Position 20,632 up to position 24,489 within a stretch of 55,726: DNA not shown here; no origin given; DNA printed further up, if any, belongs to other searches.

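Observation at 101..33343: Four co-oriented paralogs of an unrecognised secreted family: constant N-domain and constant 'GGIDL' C-tail around unrelated variable cores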

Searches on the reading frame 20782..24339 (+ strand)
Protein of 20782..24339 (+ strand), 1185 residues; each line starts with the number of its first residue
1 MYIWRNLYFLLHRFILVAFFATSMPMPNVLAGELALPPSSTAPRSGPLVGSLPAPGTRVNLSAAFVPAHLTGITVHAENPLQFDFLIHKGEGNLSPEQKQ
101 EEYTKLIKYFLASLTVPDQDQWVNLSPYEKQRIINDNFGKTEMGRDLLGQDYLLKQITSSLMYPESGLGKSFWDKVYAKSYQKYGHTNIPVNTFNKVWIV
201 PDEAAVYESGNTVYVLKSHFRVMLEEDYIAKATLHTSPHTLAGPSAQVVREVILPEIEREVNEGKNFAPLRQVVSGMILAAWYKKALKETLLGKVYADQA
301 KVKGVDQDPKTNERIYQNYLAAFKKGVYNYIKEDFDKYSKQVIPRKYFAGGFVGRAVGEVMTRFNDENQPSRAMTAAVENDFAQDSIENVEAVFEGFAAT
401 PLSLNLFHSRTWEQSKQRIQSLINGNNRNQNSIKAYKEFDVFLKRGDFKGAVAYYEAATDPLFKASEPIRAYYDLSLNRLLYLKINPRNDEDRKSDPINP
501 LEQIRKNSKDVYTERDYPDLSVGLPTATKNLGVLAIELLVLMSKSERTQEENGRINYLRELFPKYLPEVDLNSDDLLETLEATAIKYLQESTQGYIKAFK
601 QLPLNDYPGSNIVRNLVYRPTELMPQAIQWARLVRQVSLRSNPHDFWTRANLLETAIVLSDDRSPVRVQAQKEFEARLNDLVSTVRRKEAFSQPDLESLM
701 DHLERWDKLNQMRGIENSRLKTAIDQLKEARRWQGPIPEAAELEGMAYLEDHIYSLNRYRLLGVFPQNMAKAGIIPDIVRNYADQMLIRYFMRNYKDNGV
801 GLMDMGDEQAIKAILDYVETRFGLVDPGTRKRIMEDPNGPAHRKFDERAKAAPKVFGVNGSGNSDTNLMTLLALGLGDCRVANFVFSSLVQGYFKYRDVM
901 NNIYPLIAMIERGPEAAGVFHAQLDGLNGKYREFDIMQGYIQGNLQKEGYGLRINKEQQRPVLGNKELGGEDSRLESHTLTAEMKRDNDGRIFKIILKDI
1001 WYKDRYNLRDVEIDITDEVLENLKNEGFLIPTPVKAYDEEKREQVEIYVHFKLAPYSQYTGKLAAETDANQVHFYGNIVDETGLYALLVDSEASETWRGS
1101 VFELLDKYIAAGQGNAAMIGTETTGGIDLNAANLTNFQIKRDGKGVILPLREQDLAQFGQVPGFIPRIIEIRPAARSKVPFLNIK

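Call 7: search_protein_families(library=pfam, proteins=[window:20782-24339:+], max_evalue=1)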
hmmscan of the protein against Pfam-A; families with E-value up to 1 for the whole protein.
window:20782-24339:+ (1185 aa): 0 families

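Call 8: search_protein_families(library=ncbifam, proteins=[window:20782-24339:+], max_evalue=1)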
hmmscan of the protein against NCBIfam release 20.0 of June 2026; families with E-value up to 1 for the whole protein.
window:20782-24339:+ (1185 aa): 1 family
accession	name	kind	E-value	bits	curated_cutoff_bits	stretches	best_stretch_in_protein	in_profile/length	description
NF011020.0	PRK14449.1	equivalog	0.027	14.4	103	1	779-820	22-63/90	acylphosphatase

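Call 42: search_solved_structures(query=window:20782-24339:+, max_evalue=1)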
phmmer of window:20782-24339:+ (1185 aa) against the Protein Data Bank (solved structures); distinct sequences matched with E-value up to 1: 2.
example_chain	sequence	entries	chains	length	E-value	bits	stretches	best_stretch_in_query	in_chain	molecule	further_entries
6zv3_A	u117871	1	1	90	0.65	11.3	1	240-307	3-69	Mediator of RNA polymerase II transcription subunit 26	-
5odd_A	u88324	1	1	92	0.8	11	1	241-307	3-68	Mediator of RNA polymerase II transcription subunit 26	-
